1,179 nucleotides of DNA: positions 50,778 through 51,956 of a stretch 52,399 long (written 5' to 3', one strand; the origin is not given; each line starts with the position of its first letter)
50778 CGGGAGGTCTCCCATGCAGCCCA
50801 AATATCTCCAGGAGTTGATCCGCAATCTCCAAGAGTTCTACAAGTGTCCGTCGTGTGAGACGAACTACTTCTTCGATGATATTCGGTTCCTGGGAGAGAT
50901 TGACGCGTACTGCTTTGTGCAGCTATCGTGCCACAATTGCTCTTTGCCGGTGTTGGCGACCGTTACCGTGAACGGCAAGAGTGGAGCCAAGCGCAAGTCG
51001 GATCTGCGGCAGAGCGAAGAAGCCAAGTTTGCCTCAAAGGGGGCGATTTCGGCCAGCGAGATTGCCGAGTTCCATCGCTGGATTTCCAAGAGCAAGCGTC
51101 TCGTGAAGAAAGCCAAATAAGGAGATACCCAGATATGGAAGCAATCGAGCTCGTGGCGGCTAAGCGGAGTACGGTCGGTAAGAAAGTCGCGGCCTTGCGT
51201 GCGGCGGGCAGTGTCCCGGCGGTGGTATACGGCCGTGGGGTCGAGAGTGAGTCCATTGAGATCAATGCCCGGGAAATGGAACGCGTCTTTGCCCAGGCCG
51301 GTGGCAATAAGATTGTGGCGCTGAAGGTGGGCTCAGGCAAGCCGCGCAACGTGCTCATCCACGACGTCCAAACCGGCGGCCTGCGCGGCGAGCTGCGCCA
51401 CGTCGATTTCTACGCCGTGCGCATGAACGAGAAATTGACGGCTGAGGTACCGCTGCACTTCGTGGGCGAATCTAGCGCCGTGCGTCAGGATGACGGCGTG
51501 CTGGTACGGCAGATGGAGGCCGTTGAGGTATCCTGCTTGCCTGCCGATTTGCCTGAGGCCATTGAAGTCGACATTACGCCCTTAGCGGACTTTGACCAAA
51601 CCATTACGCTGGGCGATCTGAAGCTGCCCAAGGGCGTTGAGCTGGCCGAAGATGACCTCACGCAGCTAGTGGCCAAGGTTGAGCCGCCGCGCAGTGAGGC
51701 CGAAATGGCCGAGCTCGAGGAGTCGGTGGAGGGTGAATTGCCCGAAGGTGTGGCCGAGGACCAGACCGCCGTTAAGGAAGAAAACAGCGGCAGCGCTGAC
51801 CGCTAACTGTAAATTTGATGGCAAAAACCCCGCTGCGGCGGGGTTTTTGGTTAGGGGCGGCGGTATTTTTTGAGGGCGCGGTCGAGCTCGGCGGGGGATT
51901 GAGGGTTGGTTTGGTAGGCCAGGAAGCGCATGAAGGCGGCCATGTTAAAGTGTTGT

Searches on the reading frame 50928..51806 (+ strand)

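Call 57: search_protein_families(library=pfam, max_evalue=0.001, proteins=[window:50928-51806:+])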
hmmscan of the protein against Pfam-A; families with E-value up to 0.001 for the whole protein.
window:50928-51806:+ (292 aa): 2 families
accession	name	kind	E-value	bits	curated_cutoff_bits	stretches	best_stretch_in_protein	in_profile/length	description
PF14693.11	Ribosomal_TL5_C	-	1.4e-23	83.5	27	1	169-255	1-84/84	Ribosomal protein TL5, C-terminal domain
PF01386.24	Ribosomal_L25p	-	1.1e-17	64.7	23.6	1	75-161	1-82/82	Ribosomal L25p family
